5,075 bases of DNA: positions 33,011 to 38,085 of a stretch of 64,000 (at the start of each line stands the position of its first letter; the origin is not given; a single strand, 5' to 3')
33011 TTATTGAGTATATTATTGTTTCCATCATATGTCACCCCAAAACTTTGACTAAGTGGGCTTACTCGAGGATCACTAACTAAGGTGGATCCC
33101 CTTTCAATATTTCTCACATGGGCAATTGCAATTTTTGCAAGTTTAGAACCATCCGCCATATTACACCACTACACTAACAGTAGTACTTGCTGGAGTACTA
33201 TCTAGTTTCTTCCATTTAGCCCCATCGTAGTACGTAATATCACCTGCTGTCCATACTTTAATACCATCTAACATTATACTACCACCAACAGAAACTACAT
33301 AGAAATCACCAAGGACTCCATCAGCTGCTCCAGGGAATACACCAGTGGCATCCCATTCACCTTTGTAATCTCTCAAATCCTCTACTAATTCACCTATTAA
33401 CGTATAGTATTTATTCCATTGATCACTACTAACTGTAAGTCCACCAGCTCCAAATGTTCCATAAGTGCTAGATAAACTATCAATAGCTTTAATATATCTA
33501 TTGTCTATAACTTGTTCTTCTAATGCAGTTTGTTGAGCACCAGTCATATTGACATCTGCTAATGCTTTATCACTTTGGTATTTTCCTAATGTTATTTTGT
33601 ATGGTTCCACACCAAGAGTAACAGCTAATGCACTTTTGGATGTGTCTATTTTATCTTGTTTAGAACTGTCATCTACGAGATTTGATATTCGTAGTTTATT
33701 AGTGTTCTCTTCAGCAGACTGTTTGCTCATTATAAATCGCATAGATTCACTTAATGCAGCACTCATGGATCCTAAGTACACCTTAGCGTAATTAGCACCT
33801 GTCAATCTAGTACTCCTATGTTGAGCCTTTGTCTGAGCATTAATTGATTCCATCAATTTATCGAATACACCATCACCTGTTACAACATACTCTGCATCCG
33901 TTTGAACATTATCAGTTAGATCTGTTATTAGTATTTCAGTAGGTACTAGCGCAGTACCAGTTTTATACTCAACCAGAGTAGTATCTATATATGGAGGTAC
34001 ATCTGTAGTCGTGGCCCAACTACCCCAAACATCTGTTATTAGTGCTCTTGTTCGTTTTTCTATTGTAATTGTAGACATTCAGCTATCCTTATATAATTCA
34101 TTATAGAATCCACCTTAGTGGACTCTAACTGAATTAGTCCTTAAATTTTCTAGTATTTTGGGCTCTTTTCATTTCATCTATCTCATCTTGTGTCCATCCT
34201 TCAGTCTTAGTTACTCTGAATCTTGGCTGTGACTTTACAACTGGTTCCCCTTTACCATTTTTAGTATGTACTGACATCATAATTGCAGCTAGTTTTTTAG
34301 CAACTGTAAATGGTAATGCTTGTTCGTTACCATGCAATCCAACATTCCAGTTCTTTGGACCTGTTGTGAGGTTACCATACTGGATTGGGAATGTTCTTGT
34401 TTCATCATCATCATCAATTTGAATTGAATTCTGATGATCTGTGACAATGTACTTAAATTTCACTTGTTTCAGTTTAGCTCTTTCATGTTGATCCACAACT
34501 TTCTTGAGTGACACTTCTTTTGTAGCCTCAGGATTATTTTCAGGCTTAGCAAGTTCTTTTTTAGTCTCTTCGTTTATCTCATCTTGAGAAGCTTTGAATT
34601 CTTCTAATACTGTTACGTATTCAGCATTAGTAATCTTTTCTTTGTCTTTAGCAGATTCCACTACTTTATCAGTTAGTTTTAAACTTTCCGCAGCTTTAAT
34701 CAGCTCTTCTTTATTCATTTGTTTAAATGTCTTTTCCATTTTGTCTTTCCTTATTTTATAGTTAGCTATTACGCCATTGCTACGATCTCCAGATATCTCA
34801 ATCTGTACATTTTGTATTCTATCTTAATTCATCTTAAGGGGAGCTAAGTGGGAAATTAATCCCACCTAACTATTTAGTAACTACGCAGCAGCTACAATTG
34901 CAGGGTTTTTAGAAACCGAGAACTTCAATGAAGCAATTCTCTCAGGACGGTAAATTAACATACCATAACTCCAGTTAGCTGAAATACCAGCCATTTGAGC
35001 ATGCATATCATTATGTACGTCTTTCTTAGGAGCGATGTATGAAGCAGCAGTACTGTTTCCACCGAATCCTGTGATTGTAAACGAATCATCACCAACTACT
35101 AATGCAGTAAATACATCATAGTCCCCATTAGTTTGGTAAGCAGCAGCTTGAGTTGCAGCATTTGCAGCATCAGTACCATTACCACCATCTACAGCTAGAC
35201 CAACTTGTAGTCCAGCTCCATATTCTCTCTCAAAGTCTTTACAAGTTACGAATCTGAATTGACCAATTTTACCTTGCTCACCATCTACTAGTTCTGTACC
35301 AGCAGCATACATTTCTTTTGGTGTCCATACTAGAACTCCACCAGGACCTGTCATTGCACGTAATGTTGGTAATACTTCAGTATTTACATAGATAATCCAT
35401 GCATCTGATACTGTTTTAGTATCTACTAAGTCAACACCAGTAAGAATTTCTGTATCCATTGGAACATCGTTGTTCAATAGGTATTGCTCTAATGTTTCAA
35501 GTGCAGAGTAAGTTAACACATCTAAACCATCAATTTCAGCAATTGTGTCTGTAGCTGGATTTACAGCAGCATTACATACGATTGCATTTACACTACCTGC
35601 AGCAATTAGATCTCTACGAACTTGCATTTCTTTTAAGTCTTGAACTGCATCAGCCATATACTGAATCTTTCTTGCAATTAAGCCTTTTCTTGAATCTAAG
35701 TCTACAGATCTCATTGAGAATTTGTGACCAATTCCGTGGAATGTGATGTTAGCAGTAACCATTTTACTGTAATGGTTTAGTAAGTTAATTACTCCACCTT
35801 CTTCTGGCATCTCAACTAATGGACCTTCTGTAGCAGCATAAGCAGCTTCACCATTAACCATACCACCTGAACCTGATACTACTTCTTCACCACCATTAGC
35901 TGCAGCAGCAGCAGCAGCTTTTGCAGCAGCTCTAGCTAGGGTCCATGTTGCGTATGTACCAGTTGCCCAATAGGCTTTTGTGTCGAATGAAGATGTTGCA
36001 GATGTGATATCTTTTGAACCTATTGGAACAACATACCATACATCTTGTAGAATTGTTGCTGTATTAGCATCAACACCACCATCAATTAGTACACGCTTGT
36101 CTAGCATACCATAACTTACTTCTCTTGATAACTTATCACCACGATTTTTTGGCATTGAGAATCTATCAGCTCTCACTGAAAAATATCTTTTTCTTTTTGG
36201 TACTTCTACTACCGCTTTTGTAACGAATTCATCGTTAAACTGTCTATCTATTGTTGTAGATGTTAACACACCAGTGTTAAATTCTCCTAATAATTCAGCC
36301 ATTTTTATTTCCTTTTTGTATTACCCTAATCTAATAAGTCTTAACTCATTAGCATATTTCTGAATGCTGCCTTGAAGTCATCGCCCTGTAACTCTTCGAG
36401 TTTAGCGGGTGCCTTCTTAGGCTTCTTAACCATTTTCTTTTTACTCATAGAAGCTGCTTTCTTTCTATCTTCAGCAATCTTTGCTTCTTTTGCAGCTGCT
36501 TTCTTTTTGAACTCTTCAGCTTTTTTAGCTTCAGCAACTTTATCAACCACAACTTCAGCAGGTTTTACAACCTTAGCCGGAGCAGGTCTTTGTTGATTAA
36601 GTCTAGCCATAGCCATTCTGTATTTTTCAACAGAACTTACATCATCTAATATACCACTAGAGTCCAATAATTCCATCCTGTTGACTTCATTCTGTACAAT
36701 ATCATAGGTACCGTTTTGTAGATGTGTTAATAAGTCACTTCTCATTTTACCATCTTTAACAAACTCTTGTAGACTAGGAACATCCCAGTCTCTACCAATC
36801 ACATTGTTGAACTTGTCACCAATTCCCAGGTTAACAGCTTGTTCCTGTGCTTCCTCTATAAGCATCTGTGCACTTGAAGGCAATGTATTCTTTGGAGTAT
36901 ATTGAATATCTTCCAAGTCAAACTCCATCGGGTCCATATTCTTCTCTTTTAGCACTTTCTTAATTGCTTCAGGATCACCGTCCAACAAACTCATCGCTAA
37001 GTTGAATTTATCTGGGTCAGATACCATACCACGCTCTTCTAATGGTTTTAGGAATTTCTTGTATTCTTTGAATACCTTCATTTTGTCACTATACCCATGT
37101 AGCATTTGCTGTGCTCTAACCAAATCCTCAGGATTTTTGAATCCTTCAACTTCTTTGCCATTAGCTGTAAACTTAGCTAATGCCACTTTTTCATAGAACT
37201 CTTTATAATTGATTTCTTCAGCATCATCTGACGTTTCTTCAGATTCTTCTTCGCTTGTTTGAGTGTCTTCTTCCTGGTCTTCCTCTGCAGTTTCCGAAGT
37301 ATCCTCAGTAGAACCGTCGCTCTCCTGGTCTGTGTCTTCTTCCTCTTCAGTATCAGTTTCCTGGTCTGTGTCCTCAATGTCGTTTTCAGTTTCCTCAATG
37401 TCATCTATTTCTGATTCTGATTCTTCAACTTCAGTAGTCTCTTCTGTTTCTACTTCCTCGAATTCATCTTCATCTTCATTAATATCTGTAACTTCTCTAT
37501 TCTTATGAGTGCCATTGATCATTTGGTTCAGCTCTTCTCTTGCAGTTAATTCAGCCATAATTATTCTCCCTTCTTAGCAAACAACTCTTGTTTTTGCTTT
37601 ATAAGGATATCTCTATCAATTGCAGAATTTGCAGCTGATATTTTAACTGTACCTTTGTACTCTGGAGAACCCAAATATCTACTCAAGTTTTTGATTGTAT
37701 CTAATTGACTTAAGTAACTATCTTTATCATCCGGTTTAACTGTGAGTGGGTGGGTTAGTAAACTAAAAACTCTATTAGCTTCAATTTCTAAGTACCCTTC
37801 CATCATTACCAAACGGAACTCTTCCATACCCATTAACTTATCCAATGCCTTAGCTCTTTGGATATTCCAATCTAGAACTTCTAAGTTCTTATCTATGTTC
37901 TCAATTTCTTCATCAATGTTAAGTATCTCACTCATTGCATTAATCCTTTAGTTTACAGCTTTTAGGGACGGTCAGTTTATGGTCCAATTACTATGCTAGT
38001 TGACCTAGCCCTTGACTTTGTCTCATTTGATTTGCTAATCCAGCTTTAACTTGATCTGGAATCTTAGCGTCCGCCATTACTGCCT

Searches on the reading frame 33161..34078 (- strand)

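Call 43: search_protein_families(library=phrogs, proteins=[window:33161-34078:-], max_evalue=0.001)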
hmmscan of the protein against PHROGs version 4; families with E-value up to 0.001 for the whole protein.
window:33161-34078:- (305 aa): 2 families
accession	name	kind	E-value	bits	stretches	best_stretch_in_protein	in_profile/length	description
phrog_2050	-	head and packaging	5.3e-21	76.5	1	48-186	56-177/303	virion structural protein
phrog_34316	-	unknown function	2.4e-08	34.9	1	160-233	130-203/221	-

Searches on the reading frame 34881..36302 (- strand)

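Call 43: search_protein_families(library=phrogs, proteins=[window:34881-36302:-], max_evalue=0.001)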
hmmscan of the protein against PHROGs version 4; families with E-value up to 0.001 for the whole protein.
window:34881-36302:- (473 aa): 1 family
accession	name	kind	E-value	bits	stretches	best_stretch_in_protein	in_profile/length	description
phrog_1357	-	head and packaging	3.8e-44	152.1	1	14-465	24-348/356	major head protein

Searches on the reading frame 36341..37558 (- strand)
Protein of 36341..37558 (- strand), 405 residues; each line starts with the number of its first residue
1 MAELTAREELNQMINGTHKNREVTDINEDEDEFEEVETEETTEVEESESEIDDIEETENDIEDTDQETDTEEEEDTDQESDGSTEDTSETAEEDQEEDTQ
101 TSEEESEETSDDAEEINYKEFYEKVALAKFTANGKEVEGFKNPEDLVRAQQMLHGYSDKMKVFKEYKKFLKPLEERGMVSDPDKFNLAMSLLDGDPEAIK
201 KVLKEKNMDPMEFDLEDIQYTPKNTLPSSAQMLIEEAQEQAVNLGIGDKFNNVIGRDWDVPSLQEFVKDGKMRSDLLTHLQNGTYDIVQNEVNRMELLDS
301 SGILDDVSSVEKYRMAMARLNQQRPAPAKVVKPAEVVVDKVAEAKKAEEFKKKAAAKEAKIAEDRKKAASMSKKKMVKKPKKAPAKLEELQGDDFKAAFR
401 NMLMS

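Call 43: search_protein_families(library=phrogs, proteins=[window:36341-37558:-], max_evalue=0.001)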
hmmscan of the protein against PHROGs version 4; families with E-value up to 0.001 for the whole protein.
window:36341-37558:- (405 aa): 1 family
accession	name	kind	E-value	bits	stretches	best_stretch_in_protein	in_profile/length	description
phrog_2120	-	tail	2.7e-51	175.9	1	8-398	15-398/403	tail length tape measure protein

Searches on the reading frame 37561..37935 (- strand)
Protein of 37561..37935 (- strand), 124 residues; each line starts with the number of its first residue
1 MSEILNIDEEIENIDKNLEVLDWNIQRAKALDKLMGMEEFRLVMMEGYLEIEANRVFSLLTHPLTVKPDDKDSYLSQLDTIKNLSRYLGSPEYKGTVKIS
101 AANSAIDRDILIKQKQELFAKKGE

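Call 91: search_protein_families(library=phrogs, proteins=[window:37561-37935:-], max_evalue=0.01)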
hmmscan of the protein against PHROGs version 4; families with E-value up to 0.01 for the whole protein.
window:37561-37935:- (124 aa): 1 family
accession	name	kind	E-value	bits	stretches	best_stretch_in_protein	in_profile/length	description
phrog_2346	-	unknown function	9.7e-12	46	1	9-97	3-90/112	-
